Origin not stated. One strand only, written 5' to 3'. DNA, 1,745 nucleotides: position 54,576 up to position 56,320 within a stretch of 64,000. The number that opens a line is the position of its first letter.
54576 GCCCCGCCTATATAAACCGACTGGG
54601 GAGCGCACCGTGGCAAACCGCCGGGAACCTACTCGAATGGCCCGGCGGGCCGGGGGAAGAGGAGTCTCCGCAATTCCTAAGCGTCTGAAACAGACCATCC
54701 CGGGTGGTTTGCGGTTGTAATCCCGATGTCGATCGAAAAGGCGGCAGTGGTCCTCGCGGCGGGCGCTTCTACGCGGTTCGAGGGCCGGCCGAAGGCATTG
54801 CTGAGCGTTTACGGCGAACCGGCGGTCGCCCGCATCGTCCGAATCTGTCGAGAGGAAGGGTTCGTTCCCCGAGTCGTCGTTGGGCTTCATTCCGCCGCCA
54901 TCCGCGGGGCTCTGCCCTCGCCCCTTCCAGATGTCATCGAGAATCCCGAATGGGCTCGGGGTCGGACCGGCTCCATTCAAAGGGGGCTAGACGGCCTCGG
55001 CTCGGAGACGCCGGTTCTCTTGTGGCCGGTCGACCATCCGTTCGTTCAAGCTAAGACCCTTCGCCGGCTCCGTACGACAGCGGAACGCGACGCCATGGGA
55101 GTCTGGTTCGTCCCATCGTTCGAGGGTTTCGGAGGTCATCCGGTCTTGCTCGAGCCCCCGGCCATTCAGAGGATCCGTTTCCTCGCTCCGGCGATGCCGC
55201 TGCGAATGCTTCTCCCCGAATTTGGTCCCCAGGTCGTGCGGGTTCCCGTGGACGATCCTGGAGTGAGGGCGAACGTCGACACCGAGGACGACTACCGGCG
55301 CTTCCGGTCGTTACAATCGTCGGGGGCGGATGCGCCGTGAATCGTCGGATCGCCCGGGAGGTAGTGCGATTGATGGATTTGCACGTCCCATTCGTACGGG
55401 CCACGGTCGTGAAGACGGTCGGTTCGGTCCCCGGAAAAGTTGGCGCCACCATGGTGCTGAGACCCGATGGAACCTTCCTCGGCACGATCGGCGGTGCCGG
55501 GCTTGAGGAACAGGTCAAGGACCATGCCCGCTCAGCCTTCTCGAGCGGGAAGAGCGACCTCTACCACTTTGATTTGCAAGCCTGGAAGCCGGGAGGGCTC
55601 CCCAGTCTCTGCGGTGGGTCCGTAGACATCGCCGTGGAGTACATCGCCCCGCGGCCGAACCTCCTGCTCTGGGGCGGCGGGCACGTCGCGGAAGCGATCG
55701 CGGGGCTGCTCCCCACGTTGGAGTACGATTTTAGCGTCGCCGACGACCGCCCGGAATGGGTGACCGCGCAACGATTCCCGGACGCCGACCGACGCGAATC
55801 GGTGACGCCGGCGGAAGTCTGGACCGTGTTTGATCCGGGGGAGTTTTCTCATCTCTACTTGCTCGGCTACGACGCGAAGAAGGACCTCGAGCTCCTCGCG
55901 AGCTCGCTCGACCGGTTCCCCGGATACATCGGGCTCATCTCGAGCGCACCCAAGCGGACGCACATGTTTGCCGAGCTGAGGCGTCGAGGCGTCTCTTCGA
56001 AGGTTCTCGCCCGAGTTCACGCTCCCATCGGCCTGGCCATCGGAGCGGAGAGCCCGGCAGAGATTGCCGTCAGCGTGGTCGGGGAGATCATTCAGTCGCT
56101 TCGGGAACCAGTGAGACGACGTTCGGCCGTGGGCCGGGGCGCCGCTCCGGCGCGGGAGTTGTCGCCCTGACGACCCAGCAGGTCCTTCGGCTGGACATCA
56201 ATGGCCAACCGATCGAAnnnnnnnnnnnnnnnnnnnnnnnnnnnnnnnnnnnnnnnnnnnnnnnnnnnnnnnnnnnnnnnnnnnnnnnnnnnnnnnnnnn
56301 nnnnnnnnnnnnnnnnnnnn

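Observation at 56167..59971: Molybdenum hydroxylase with [2Fe-2S] subunit fused to the MoCo subunit, separate FAD subunit retained, and no canonical start codon for the fused gene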

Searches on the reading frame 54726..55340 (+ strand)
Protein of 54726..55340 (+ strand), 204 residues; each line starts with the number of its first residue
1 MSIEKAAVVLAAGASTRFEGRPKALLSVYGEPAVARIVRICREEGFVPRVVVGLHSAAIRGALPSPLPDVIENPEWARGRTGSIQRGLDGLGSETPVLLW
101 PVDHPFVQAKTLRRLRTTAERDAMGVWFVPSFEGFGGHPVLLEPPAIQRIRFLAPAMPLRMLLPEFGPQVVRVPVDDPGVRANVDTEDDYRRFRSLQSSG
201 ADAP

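Call 6: search_protein_families(library=pfam, proteins=[window:54726-55340:+])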
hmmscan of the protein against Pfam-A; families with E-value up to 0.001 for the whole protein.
window:54726-55340:+ (204 aa): 2 families
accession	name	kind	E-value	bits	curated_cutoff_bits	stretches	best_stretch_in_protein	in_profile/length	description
PF12804.13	NTP_transf_3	-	8.8e-26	91.4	27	1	7-161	1-152/160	MobA-like NTP transferase domain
PF01128.25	IspD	-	2.7e-05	24.5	27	1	7-125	3-123/221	2-C-methyl-D-erythritol 4-phosphate cytidylyltransferase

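Call 7: search_protein_families(library=ncbifam, proteins=[window:54726-55340:+])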
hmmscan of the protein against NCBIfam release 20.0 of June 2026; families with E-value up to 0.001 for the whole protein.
window:54726-55340:+ (204 aa): 17 families
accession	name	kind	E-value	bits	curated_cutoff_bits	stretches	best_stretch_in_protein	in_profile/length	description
NF045665.1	NTPtran_DVU1551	equivalog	1.5e-33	116.3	315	1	6-197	2-193/359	DVU_1551 family NTP transferase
TIGR03310.1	matur_MocA_YgfJ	equivalog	4.1e-22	79.1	186.45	1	7-192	2-187/188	molybdenum cofactor cytidylyltransferase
NF045782.1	NicBOxredNboR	equivalog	4.7e-12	46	260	1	4-117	8-122/206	nicotine blue oxidoreductase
TIGR01173.1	glmU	equivalog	3.9e-09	35.9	366.85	1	6-127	2-125/452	bifunctional UDP-N-acetylglucosamine diphosphorylase/glucosamine-1-phosphate N-acetyltransferase GlmU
TIGR00453.1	ispD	equivalog_domain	5.1e-08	32.6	181.3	1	7-125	2-123/219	2-C-methyl-D-erythritol 4-phosphate cytidylyltransferase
NF011056.0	PRK14489.1-1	equivalog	7.9e-07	28.5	379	1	4-120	5-114/363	bifunctional molybdenum cofactor guanylyltransferase MobA/molybdopterin-guanine dinucleotide biosynthesis adaptor protein MobB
NF010933.0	PRK14353.1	equivalog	1.3e-06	27.3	505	1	4-123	5-128/453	bifunctional UDP-N-acetylglucosamine diphosphorylase/glucosamine-1-phosphate N-acetyltransferase GlmU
TIGR02665.1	molyb_mobA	equivalog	2.6e-06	27.6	151.85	1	7-128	3-122/186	molybdenum cofactor guanylyltransferase MobA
NF010936.0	PRK14356.1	equivalog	4.6e-05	22.5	666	1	4-121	5-125/456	bifunctional UDP-N-acetylglucosamine diphosphorylase/glucosamine-1-phosphate N-acetyltransferase GlmU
NF010932.0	PRK14352.1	equivalog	9e-05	21.3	611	1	4-124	6-131/488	bifunctional UDP-N-acetylglucosamine diphosphorylase/glucosamine-1-phosphate N-acetyltransferase GlmU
NF001457.0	PRK00317.1-3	equivalog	0.00011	21.8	164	1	7-113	4-107/200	molybdenum cofactor guanylyltransferase MobA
NF006899.0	PRK09382.1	equivalog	0.00011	21.4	417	1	4-123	6-129/387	bifunctional 2-C-methyl-D-erythritol 4-phosphate cytidylyltransferase/2-C-methyl-D-erythritol 2,4-cyclodiphosphate synthase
NF041135.1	IPPtranDIPPsyn_Thcocales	equivalog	0.00013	21.1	580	1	6-52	2-48/419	bifunctional L-myo-inositol-1-phosphate cytidylyltransferase/CDP-L-myo-inositol myo-inositolphosphotransferase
NF010935.0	PRK14355.1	equivalog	0.00017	20.4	718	1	5-120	4-122/459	bifunctional UDP-N-acetylglucosamine diphosphorylase/glucosamine-1-phosphate N-acetyltransferase GlmU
TIGR03202.1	pucB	equivalog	0.00035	20.3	235.05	0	75-190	76-192/192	xanthine dehydrogenase accessory protein PucB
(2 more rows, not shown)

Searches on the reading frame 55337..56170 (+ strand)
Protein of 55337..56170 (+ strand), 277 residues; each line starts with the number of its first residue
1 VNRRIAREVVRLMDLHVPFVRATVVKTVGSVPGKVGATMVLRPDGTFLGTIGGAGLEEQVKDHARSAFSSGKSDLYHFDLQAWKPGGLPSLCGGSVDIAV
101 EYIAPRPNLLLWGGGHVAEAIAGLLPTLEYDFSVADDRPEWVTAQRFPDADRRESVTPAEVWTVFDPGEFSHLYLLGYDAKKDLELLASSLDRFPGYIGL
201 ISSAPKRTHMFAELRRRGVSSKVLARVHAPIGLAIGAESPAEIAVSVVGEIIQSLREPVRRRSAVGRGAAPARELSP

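Call 6: search_protein_families(library=pfam, proteins=[window:55337-56170:+])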
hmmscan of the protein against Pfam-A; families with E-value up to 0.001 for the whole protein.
window:55337-56170:+ (277 aa): 2 families
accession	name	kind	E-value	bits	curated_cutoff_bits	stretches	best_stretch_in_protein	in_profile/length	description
PF13478.12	XdhC_C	-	1.1e-32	113.7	29.7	1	109-251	1-125/125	XdhC Rossmann domain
PF02625.21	XdhC_CoxI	-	4.6e-19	68.5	24.3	1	16-79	5-68/68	XdhC and CoxI family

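Call 7: search_protein_families(library=ncbifam, proteins=[window:55337-56170:+])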
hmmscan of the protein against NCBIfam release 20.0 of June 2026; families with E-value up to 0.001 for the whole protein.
window:55337-56170:+ (277 aa): 2 families
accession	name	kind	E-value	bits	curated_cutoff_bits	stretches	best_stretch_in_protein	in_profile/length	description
NF045664.1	XdhC_rel_AOR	equivalog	4.1e-57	194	350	2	100-254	188-343/346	XdhC family aldehyde oxidoreductase maturation factor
TIGR02964.1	xanthine_xdhC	equivalog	9.4e-33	113.8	161.6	1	20-252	1-246/246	xanthine dehydrogenase accessory protein XdhC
